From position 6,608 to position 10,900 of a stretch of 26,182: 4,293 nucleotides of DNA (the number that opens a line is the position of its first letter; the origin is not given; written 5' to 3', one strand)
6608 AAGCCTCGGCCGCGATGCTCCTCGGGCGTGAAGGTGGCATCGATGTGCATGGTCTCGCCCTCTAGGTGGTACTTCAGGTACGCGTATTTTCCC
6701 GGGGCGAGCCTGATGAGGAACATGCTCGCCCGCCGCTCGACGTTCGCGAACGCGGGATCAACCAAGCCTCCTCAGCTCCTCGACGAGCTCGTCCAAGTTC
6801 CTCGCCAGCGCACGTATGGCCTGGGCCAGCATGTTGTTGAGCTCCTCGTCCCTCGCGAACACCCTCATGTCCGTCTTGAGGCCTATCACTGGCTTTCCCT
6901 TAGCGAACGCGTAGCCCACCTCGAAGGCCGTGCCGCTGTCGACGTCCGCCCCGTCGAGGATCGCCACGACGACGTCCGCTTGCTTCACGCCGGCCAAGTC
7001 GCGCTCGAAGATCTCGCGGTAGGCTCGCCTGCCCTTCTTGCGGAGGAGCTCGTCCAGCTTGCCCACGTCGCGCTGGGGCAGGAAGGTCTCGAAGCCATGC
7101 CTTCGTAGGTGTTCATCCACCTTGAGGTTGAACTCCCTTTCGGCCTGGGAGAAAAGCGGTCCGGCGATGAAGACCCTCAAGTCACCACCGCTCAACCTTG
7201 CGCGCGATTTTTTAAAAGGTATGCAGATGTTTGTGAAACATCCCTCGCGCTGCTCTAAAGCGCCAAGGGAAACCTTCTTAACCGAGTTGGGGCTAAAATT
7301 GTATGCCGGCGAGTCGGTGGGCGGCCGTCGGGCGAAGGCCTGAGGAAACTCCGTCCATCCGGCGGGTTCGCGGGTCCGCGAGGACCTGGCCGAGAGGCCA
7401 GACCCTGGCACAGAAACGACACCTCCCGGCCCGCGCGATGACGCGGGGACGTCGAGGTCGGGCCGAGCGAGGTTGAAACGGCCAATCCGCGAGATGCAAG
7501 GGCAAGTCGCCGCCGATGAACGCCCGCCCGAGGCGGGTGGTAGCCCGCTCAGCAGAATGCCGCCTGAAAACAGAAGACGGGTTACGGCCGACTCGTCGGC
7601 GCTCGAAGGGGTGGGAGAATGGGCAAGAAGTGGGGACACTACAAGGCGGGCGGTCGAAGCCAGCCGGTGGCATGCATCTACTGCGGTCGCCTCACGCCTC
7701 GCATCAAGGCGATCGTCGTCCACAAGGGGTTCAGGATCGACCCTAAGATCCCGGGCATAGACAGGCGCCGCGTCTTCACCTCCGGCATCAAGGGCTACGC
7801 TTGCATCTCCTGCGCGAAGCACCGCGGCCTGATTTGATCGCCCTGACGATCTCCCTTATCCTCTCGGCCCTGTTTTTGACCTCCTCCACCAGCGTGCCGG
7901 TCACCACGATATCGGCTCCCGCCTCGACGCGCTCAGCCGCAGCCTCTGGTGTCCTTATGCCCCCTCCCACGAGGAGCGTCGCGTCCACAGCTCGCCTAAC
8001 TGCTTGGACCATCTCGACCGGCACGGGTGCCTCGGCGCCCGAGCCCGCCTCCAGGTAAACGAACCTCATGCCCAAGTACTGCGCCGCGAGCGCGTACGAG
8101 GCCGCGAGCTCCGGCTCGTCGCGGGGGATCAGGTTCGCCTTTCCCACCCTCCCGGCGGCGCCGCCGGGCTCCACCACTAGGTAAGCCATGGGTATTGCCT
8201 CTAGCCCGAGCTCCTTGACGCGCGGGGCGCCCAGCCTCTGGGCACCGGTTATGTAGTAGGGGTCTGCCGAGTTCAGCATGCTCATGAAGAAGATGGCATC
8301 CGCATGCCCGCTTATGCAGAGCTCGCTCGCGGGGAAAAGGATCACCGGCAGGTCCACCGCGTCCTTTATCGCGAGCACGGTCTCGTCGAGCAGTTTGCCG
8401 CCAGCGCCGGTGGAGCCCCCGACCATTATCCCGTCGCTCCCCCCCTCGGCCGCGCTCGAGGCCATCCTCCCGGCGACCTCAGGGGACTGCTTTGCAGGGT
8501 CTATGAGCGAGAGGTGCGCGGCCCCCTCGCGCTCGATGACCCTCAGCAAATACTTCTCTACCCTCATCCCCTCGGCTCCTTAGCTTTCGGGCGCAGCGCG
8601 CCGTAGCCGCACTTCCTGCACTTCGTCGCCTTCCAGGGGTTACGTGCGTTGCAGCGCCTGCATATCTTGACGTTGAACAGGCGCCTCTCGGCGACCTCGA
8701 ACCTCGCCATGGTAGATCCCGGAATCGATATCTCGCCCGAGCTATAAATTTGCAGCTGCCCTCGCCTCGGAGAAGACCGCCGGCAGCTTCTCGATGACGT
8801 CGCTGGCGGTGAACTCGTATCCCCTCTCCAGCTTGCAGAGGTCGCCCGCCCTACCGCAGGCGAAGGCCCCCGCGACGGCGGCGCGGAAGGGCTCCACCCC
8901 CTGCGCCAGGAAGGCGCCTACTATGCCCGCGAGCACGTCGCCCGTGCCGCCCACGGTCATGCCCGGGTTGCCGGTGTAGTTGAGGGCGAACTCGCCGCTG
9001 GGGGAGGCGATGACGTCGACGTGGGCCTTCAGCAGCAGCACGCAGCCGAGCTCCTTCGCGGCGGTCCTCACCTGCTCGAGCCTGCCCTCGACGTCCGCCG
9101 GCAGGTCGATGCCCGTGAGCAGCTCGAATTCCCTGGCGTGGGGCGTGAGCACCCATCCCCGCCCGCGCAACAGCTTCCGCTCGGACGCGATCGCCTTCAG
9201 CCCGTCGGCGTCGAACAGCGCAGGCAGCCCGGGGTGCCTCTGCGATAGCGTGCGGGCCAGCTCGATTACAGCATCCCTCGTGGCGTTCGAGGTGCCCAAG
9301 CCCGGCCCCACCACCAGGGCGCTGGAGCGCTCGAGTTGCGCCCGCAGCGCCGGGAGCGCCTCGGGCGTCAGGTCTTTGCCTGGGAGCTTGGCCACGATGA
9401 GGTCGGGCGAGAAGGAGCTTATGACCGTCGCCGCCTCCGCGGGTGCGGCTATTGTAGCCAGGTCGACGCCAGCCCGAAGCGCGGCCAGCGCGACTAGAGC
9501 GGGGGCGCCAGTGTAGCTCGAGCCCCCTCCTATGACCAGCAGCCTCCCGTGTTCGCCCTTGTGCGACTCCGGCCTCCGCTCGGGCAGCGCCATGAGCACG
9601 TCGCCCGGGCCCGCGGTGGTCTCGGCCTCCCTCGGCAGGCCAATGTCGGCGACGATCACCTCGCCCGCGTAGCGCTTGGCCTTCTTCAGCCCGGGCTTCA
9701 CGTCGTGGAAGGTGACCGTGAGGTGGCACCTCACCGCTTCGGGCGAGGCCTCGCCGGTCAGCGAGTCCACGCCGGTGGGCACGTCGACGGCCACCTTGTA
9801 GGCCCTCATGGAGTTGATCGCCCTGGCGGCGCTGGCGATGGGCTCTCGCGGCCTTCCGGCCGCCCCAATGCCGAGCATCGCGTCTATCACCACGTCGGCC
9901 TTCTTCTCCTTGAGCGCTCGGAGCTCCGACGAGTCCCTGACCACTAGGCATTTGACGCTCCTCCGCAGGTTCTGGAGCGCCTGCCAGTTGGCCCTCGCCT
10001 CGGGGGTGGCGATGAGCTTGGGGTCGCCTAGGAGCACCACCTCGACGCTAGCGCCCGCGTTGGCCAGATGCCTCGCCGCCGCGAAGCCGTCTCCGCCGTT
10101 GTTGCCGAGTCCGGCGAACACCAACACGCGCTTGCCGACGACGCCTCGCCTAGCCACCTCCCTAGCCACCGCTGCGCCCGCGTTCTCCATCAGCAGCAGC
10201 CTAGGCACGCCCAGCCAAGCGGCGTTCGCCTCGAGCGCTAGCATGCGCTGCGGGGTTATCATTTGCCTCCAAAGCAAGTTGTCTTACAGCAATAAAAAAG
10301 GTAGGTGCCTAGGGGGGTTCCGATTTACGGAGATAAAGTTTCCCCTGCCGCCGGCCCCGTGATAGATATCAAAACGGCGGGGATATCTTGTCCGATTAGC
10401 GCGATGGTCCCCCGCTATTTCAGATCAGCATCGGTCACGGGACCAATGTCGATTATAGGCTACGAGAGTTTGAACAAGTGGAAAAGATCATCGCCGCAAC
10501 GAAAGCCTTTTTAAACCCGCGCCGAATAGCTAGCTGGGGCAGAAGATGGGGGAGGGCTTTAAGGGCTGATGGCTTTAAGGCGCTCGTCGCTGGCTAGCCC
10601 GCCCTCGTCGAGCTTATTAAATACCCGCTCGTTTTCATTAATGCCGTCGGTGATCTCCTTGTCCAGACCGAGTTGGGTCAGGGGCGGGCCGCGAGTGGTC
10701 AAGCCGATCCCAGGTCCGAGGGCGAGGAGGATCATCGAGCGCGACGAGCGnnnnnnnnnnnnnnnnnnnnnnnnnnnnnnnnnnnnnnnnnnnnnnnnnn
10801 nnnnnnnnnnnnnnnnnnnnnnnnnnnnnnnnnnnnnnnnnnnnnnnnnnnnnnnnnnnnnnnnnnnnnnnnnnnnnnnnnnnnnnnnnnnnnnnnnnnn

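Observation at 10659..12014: Class III aminotransferase leading an incomplete DAP operon: candidate new diaminopimelate aminotransferase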

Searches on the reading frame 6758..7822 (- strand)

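Call 28: search_protein_families(library=pfam, proteins=[window:6758-7822:-], max_evalue=0.00001)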
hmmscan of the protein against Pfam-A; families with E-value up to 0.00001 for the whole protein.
window:6758-7822:- (354 aa): 2 families
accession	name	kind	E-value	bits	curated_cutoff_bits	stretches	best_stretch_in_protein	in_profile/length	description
PF05014.21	Nuc_deoxyrib_tr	-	1e-25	90.6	28.8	1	217-322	1-103/117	Nucleoside 2-deoxyribosyltransferase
PF15891.11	Nuc_deoxyri_tr2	-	2.1e-18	67.1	30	1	216-318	3-104/105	Nucleoside 2-deoxyribosyltransferase like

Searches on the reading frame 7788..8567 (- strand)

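Call 28: search_protein_families(library=pfam, proteins=[window:7788-8567:-], max_evalue=0.00001)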
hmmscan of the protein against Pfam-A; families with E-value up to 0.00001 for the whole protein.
window:7788-8567:- (259 aa): 2 families
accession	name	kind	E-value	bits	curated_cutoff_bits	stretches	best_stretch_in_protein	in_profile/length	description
PF01884.23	PcrB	-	7.1e-63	212.5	23.9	1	11-242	4-224/226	PcrB family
PF00977.27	His_biosynth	-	2.3e-08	34.2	23.6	1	147-242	27-117/228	Histidine biosynthesis protein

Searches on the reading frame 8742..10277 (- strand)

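Call 28: search_protein_families(library=pfam, proteins=[window:8742-10277:-], max_evalue=0.00001)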
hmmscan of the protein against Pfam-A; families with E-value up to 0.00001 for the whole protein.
window:8742-10277:- (511 aa): 2 families
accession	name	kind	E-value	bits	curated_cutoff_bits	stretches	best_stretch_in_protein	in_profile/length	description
PF01256.23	Carb_kinase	-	5.5e-56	190.2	27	1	246-499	1-241/242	NAD(P)H-hydrate dehydratase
PF03853.21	YjeF_N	-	8.2e-45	153.2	24.9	1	29-196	4-169/169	YjeF-related protein N-terminus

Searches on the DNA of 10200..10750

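Call 35: search_rna_families(source=window, start=10200, end=10750, threshold=evalue, max_evalue=1)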
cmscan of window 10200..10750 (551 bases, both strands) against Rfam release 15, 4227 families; matches with E-value up to 1: 0.
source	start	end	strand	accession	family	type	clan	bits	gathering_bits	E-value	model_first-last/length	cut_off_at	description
